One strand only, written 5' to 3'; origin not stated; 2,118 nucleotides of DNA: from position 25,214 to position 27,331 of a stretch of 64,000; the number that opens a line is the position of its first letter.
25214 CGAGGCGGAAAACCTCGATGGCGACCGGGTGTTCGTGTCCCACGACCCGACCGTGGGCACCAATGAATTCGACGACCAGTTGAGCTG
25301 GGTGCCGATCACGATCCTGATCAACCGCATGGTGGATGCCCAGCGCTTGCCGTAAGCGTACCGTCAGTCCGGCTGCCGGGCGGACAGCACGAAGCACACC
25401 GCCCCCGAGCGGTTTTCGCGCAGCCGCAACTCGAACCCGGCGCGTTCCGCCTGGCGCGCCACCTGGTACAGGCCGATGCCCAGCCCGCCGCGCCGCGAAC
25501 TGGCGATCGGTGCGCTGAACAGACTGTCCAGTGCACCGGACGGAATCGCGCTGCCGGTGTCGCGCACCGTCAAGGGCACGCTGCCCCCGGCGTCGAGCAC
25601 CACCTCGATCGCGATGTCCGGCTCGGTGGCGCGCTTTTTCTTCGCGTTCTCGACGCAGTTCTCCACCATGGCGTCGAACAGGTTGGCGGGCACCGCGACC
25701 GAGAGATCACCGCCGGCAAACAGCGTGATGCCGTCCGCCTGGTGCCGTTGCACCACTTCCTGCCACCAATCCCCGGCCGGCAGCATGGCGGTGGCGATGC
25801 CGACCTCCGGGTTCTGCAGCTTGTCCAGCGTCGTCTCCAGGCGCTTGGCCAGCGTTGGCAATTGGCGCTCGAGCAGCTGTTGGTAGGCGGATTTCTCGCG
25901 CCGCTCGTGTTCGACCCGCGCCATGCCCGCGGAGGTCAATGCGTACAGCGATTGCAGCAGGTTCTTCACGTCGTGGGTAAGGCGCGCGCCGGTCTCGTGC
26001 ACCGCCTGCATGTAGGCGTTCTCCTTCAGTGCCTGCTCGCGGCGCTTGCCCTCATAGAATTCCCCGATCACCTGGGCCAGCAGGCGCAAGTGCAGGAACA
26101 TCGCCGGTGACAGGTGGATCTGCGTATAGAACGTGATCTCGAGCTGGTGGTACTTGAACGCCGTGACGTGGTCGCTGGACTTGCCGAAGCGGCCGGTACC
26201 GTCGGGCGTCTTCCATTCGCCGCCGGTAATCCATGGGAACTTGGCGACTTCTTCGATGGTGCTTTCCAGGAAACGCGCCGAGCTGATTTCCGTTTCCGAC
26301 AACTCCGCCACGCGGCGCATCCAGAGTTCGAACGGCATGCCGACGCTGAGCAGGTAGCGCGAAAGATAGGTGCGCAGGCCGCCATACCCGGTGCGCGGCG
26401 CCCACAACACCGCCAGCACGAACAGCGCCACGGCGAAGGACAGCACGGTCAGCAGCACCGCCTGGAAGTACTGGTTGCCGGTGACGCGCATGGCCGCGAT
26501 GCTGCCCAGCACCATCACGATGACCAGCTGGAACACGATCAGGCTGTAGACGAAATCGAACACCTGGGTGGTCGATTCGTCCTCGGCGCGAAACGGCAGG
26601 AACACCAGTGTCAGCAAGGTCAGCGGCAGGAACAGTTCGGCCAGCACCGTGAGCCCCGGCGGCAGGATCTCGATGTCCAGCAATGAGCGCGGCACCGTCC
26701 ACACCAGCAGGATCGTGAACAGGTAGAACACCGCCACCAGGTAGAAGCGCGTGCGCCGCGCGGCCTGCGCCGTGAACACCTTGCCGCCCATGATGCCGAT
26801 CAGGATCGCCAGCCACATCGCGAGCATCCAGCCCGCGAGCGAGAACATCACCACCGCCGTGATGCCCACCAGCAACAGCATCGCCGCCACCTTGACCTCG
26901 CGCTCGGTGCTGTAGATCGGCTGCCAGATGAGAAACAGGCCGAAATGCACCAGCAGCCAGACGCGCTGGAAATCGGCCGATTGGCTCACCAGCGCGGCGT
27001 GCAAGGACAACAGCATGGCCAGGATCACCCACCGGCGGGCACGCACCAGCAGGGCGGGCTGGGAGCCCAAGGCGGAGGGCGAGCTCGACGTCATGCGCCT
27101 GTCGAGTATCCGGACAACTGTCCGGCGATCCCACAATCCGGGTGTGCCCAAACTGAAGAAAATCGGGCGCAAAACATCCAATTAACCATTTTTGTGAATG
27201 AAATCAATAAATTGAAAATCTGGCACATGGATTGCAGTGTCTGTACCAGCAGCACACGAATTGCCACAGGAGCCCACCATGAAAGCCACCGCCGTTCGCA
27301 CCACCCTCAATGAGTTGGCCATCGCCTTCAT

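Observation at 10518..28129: MSHA-like pilus locus bracketed by its own PrsR/PrsK-like sigma54 two-component pair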

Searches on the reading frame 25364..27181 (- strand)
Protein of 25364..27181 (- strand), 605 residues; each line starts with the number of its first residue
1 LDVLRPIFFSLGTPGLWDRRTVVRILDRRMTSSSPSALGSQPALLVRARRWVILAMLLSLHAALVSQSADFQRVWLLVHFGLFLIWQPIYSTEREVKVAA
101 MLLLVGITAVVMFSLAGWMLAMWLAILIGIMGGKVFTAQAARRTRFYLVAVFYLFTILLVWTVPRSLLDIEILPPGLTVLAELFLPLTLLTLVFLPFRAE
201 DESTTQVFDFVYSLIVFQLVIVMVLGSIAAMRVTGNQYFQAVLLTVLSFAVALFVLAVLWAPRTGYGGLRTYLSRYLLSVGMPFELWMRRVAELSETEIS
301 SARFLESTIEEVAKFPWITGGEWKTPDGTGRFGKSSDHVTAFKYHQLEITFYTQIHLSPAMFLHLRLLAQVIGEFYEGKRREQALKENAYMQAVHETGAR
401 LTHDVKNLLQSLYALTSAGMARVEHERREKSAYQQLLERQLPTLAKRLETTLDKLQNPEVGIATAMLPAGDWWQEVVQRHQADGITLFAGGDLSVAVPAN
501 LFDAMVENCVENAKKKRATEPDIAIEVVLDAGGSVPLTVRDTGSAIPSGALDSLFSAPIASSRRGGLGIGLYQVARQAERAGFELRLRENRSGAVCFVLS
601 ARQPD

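Call 6: search_protein_families(library=ncbifam, proteins=[window:25364-27181:-], max_evalue=0.01)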
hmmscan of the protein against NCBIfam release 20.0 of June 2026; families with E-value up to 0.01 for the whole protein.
window:25364-27181:- (605 aa): 11 families
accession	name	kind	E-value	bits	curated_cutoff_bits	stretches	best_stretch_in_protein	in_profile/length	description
TIGR02916.1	PEP_his_kin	equivalog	7.7e-14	51.2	300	1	379-599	460-676/679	XrtA/PEP-CTERM system histidine kinase PrsK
NF008025.0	PRK10755.1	equivalog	3e-07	29.4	314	1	489-598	241-352/362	two-component system sensor histidine kinase PmrB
NF008312.0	PRK11100.1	equivalog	5.4e-06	25.5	356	1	428-599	299-470/477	two-component system sensor histidine kinase CreC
NF011627.0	PRK15053.1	equivalog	6.7e-06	25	656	1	496-597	427-533/552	sensor histidine kinase DpiB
NF041841.1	his_kin_VxrA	equivalog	4.5e-05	22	750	1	401-588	280-461/480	sensor histidine kinase VxrA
NF040750.1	tetrathio_HK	equivalog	0.0001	21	750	1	486-591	441-542/555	tetrathionate respiration histidine kinase TtrS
NF007793.0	PRK10490.1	equivalog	0.0017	16.4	1123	1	494-600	771-879/895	two-component system sensor histidine kinase KdpD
NF010076.0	PRK13557.1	subfamily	0.0035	15.8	631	0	380-435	149-204/540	histidine kinase famiy protein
NF008543.0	PRK11466.1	equivalog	0.0036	15.2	982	1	505-599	565-658/914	TMAO reductase system sensor histidine kinase/response regulator TorS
NF007688.0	PRK10364.1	equivalog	0.0088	14.8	479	0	522-594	372-442/460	two-component system sensor histidine kinase ZraS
TIGR01386.1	cztS_silS_copS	subfamily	0.0091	15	292.55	1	484-555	336-406/457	heavy metal sensor histidine kinase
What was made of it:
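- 25364..27094 (-): Sensor histidine kinase. It has 7-8 TM helices with no large periplasmic loop, a small alpha/beta module, a DHp domain (H-box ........) and a CA domain. The ORF extends to 27181, but the NCBI call and its homologues start at ATG 27094. PrsK TIGR02916 scores 51 bits against a 300-bit cut-off and matches the transmitter only (call 6).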

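Call 8: search_protein_families(library=pfam, proteins=[window:25364-27181:-], max_evalue=0.1)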
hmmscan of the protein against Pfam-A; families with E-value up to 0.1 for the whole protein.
window:25364-27181:- (605 aa): 1 family
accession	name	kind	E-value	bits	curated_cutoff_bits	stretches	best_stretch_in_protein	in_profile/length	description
PF02518.31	HATPase_c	-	1.3e-09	38.9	26.4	1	504-599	8-105/111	Histidine kinase-, DNA gyrase B-, and HSP90-like ATPase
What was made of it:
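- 25364..27094 (-): PF02518 is present (call 8).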

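Call 23: find_homologous_proteins(query=window:25364-27094:-)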
Query window:25364-27094:- (576 aa): 2197 proteins with E <= 0.001 among 8000 candidates; the best 120 are listed.
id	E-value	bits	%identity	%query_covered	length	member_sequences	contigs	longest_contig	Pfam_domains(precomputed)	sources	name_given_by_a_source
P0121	0.0e+0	1261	100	100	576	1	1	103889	PF02518.32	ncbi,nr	ncbi:MAG: sensor histidine kinase [Betaproteobacteria bacterium]|nr:sensor histidine kinase [Betapro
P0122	0.0e+0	1016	80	99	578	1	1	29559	PF02518.32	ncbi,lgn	-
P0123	0.0e+0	1013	81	99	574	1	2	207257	PF02518.32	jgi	jgi:signal transduction histidine kinase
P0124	1.0e-297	1006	79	99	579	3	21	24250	PF02518.32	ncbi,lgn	-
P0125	1.2e-283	960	77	96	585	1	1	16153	PF02518.32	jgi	jgi:signal transduction histidine kinase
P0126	1.1e-280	950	73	99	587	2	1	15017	PF02518.32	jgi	jgi:signal transduction histidine kinase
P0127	1.8e-278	943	75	98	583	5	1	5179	PF02518.32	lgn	-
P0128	2.0e-278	943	79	91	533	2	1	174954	PF02518.32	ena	-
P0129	6.1e-257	872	67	100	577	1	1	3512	PF02518.32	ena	-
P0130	1.2e-256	871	68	100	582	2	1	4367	PF02518.32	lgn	-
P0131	2.1e-256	870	68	97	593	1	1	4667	PF02518.32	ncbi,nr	ncbi:MAG TPA: ATP-binding protein, partial [Permianibacter sp.]|nr:ATP-binding protein [Permianibact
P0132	2.7e-256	870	67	99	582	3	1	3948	PF02518.32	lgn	-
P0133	3.0e-256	869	69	98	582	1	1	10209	PF02518.32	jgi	jgi:signal transduction histidine kinase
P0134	2.8e-255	866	67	99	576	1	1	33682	PF02518.32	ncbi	ncbi:MAG: ATP-binding protein [Betaproteobacteria bacterium]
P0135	3.0e-255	866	67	99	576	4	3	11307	PF02518.32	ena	-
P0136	3.4e-255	866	68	99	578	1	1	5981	PF02518.32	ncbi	-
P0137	1.6e-254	864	67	99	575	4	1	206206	PF02518.32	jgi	jgi:hypothetical protein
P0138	2.1e-253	860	67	99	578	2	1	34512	PF02518.32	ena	-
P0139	1.2e-252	858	67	100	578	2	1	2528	PF02518.32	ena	-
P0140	5.3e-252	855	69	94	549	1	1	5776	PF02518.32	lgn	-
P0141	1.4e-251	854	67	99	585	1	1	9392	PF02518.32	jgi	jgi:signal transduction histidine kinase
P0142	9.4e-251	851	68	97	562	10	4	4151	PF02518.32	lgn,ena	-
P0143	1.1e-250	851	68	97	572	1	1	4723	PF02518.32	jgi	jgi:signal transduction histidine kinase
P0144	1.3e-250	851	70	95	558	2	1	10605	PF02518.32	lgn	-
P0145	1.5e-250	851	67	95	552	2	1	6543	PF02518.32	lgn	-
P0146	2.0e-250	850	68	97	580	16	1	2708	PF02518.32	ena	-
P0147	2.6e-250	850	66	100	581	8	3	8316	PF02518.32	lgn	-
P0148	2.4e-248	843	67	98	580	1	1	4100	PF02518.32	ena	-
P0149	4.4e-248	842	65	99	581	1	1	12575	PF02518.32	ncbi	ncbi:MAG: ATP-binding protein [Betaproteobacteria bacterium]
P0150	5.7e-248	842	66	99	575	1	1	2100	PF02518.32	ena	-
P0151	6.8e-248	842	67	95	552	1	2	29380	PF02518.32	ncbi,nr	ncbi:MAG: hypothetical protein JNN20_09165 [Betaproteobacteria bacterium]|nr:hypothetical protein [B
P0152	3.6e-247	840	65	99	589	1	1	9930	PF02518.32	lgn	-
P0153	7.3e-247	838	65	99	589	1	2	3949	PF02518.32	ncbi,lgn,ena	-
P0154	8.1e-247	838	66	97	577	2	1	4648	PF02518.32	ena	-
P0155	1.8e-246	837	65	100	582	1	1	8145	PF02518.32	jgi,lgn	jgi:signal transduction histidine kinase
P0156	4.1e-246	836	67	96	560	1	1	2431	PF02518.32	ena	-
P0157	4.4e-246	836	65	99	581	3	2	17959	PF02518.32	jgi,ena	-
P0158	1.9e-245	834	67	96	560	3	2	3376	PF02518.32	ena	-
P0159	3.5e-245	833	68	95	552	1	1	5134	PF02518.32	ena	-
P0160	3.7e-245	833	66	97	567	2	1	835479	PF02518.32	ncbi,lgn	-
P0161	1.0e-244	831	68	94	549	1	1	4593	PF02518.32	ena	-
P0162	2.0e-244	830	68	94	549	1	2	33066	PF02518.32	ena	-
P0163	3.8e-243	826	66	95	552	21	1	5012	PF02518.32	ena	-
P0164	2.7e-242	823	64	99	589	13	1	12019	PF02518.32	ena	-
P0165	3.2e-242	823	67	95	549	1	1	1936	PF02518.32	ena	-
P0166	5.1e-241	819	65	98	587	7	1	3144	PF02518.32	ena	-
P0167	5.4e-239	813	64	97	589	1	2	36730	PF02518.32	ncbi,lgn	-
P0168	7.8e-239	812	64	99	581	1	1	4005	PF02518.32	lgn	-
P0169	1.0e-237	808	64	95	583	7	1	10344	PF02518.32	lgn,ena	-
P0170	1.2e-235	801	62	99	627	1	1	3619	PF02518.32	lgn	-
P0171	3.0e-235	800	63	99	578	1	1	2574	PF02518.32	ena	-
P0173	7.8e-235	799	63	100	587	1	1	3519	PF02518.32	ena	-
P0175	1.9e-234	798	64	96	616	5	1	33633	PF02518.32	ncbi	-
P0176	4.5e-234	796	64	97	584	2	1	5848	PF02518.32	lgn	-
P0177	1.2e-233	795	63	99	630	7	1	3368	PF02518.32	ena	-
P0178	3.0e-233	794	66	94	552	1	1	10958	PF02518.32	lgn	-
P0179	4.3e-233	793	63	96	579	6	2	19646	PF02518.32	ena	-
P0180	5.0e-233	793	63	99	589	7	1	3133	PF02518.32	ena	-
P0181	1.2e-232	792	62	99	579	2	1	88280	PF02518.32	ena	-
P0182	1.9e-232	791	62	99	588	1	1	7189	PF02518.32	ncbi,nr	ncbi:MAG: hypothetical protein LH481_06965 [Burkholderiales bacterium]|nr:hypothetical protein [Burk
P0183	4.4e-232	790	62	100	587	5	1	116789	PF02518.32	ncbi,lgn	-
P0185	1.2e-231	788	62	99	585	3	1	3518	PF02518.32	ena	-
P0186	1.9e-231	788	62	97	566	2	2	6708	PF02518.32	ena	-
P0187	2.0e-231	788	63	97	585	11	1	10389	PF02518.32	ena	-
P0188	2.8e-231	787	63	96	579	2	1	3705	PF02518.32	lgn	-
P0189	1.3e-230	785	61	99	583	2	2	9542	PF02518.32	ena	-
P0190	2.0e-230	784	63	96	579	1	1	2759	PF02518.32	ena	-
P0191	2.3e-230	784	63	97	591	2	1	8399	PF02518.32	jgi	jgi:signal transduction histidine kinase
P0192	2.7e-230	784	62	97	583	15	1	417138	PF02518.32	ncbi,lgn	-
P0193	5.0e-230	783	62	97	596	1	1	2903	PF02518.32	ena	-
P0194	1.7e-229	781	62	97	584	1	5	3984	PF02518.32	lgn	-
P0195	1.9e-229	781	61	99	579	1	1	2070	PF02518.32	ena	-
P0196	4.5e-229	780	61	99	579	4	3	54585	PF02518.32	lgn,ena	-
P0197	7.0e-229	779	62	99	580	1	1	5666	PF02518.32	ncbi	-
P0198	1.1e-228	778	62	97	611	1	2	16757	PF02518.32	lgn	-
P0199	1.4e-228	778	62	100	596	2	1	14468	PF02518.32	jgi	jgi:signal transduction histidine kinase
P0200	1.5e-228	778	61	99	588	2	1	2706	PF02518.32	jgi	jgi:signal transduction histidine kinase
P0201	2.3e-228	777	63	96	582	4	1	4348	PF02518.32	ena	-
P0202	3.4e-228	777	61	100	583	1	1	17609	PF02518.32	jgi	jgi:signal transduction histidine kinase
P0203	1.1e-227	775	63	96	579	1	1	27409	PF02518.32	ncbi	-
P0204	1.1e-227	775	62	98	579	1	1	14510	PF02518.32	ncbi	-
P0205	1.6e-227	775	63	96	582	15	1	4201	PF02518.32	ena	-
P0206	1.8e-227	774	61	97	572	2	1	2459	PF02518.32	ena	-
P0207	1.9e-227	774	63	96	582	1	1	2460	PF02518.32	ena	-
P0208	2.6e-227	774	61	99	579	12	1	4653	PF02518.32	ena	-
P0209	2.9e-227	774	62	96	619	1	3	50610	PF02518.32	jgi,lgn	jgi:signal transduction histidine kinase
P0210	4.2e-227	773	62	97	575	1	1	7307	PF02518.32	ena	-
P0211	6.3e-227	773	62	96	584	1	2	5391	PF02518.32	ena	-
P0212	8.2e-227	772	62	99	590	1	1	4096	PF02518.32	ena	-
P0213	1.1e-226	772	62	97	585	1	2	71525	PF02518.32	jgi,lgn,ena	jgi:signal transduction histidine kinase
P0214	1.5e-226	771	62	99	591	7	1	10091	PF02518.32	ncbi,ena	-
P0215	2.3e-226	771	62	96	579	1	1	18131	PF02518.32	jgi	-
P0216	2.5e-226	771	62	99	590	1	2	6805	PF02518.32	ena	-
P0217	3.4e-226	770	62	97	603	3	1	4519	PF02518.32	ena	-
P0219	4.7e-226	770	62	96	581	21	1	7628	PF02518.32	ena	-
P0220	1.4e-225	768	61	99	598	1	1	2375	PF02518.32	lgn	-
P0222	1.9e-225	768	62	97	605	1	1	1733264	PF02518.32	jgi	jgi:signal transduction histidine kinase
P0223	2.5e-225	767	61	97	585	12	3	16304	PF02518.32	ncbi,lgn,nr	ncbi:MAG: hypothetical protein LW838_06265 [Nitrosomonadaceae bacterium]|nr:hypothetical protein [Ni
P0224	2.7e-225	767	60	99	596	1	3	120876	PF02518.32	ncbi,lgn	-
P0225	3.6e-225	767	60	99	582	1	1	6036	PF02518.32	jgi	jgi:signal transduction histidine kinase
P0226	7.3e-225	766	62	97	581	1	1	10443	PF02518.32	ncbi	-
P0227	1.4e-224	765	62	97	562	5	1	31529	PF02518.32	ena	-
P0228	1.7e-224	765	62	97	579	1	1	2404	PF02518.32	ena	-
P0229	2.3e-224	764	61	96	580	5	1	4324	PF02518.32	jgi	jgi:hypothetical protein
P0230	4.6e-224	763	60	99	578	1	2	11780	PF02518.32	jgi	jgi:signal transduction histidine kinase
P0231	5.4e-224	763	60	99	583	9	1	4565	PF02518.32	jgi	jgi:signal transduction histidine kinase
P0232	6.1e-224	763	61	96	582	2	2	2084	PF02518.32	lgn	-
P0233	8.1e-224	762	62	96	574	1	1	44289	PF02518.32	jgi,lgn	-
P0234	1.3e-223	762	62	96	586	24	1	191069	PF02518.32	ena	-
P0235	2.1e-223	761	62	96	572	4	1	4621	PF02518.32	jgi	jgi:signal transduction histidine kinase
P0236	2.1e-223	761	63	93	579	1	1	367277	PF02518.32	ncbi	-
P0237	3.7e-223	760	63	96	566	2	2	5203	PF02518.32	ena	-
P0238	4.5e-223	760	62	94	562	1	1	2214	PF02518.32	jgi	jgi:hypothetical protein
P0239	2.2e-222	758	61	97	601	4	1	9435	PF02518.32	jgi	-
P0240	2.2e-222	758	60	99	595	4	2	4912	PF02518.32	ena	-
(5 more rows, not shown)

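Call 43: find_encoding_contigs(protein=P0236, flank=10000, max_places=2)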
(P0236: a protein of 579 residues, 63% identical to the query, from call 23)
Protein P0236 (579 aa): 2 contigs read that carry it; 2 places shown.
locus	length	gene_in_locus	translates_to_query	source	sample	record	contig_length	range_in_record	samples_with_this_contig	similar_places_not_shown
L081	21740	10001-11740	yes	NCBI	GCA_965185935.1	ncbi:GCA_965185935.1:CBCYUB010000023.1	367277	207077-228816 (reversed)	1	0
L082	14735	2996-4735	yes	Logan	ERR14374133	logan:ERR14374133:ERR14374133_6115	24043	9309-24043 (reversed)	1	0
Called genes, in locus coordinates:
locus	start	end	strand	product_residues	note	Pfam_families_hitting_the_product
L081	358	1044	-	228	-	PF00702:Hydrolase, PF13419:HAD_2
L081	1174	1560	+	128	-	PF03788:LrgA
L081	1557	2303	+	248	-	PF04172:LrgB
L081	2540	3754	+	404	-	PF00180:Iso_dh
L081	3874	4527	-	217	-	PF00027:cNMP_binding, PF13545:HTH_Crp_2, PF00325:Crp (weak)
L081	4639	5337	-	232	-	PF12697:Abhydrolase_6 (weak), PF20408:Abhydrolase_11 (weak), PF00561:Abhydrolase_1, PF12146:Hydrolase_4, PF00326:Peptidase_S9 (faint)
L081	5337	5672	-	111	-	-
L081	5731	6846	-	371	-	PF04892:VanZ-LLP1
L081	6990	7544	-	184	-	-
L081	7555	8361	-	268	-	PF00072:Response_reg, PF04397:LytTR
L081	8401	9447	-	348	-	PF06580:His_kinase, PF02518:HATPase_c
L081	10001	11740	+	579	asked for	PF02518:HATPase_c (weak)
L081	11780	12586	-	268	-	-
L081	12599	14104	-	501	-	-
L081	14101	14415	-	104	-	-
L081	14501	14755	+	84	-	-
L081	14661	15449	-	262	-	-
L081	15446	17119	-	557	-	-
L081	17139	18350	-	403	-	PF28597:T2SSF_N (weak), PF00482:T2SSF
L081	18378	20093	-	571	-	PF05157:MshEN, PF00437:T2SSE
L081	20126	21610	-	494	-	PF13428:TPR_14 (faint), PF00515:TPR_1 (faint), PF07719:TPR_2 (faint), PF13176:TPR_7 (faint), PF13424:TPR_12 (faint), PF13431:TPR_17 (faint), PF13432:TPR_16, PF14559:TPR_19 (weak), +2 more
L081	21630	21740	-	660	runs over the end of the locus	PF00263:Secretin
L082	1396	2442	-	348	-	PF06580:His_kinase, PF02518:HATPase_c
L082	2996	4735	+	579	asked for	PF02518:HATPase_c (weak)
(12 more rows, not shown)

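Call 44: find_encoding_contigs(protein=P0192, flank=10000, max_places=2)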
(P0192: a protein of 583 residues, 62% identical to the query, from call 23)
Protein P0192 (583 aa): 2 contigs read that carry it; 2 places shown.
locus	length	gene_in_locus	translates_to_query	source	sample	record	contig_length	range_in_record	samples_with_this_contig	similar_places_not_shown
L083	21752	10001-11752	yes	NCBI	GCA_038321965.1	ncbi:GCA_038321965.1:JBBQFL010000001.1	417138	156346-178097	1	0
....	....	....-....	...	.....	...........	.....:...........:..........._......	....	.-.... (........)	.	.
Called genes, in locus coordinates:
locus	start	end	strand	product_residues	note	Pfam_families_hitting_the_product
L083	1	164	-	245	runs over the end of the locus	PF01168:Ala_racemase_N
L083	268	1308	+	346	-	PF00437:T2SSE, PF13555:AAA_29 (faint)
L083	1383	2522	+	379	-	PF00437:T2SSE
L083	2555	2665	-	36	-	-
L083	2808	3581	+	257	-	PF00165:HTH_AraC (faint), PF12833:HTH_18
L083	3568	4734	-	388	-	PF22020:RlmL_1st, PF02926:THUMP, PF01170:UPF0020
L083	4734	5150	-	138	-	PF03653:UPF0093, PF05425:CopD (weak)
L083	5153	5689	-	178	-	PF00702:Hydrolase (faint), PF08282:Hydrolase_3 (faint)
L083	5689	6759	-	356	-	PF13580:SIS_2 (faint), PF01380:SIS, PF00571:CBS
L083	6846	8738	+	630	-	PF00999:Na_H_Exchanger, PF02254:TrkA_N, PF02080:TrkA_C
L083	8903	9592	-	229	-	PF07963:N_methyl (weak)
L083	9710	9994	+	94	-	-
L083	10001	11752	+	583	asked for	PF02518:HATPase_c (weak)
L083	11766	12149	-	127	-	PF10861:DUF2784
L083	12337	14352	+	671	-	PF02129:Peptidase_S15, PF20434:BD-FAE, PF00326:Peptidase_S9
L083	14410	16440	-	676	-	PF26549:Tricorn_N (faint), PF26550:Tricorn_2nd (weak), PF02129:Peptidase_S15 (weak), PF20434:BD-FAE, PF00326:Peptidase_S9, PF00561:Abhydrolase_1, PF01738:DLH, PF07859:Abhydrolase_3 (weak), +1 more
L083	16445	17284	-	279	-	PF00581:Rhodanese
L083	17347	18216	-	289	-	PF00892:EamA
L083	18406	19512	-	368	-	PF00355:Rieske, PF00848:Ring_hydroxyl_A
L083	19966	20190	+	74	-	PF02609:Exonuc_VII_S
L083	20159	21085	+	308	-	PF00348:polyprenyl_synt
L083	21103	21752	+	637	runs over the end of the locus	PF13292:DXP_synthase_N, PF00676:E1_dh (faint), PF02779:Transket_pyr, PF02780:Transketolase_C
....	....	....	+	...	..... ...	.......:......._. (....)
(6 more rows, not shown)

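Call 58: predict_structure(alignment_id=A2)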
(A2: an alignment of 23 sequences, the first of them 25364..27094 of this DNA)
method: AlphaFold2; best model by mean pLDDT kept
length: 576 residues; sequences in the alignment: 23
mean_pLDDT: 63.2   pTM: 0.33
mean pLDDT of the five models: 63.2, 59.8, 58.5, 56.9, 56.1
residues with pLDDT >= 90: 8; 70-90: 197; 50-70: 263; < 50: 108
segments of 3 or more residues with pLDDT < 50: 1-13, 59-67, 88-91, 100-113, 167-174, 393-399, 422-434, 530-538
pLDDT, mean of each block of 10 residues (from residue 1): 33 52 63 58 56 52 44 50 50 51 46 48 55 52 57 56 51 50 51 54 56 58 59 52 52 66 73 82 82 85 84 83 75 71 79 71 55 56 58 46 55 52 44 61 82 83 83 82 80 85 81 82 63 46 76 84 87 70
secondary structure, 60 per line:
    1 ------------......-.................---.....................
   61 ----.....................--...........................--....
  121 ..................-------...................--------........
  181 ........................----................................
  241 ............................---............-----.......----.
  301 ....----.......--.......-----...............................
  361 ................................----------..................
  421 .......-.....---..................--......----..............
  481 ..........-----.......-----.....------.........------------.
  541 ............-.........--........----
elements in order: H13-18 H20-36 H40-60 H65-85 H88-114 H117-138 H146-164 H173-204 H209-268 H272-283 E289-295 E300-304 E309-315 E318-324 H330-392 H403-427 H429-433 E437-439 H440-454 E457-462 E467-469 H470-490 E496-502 E508-512 H519-527 H540-552 E554-562 E565-572
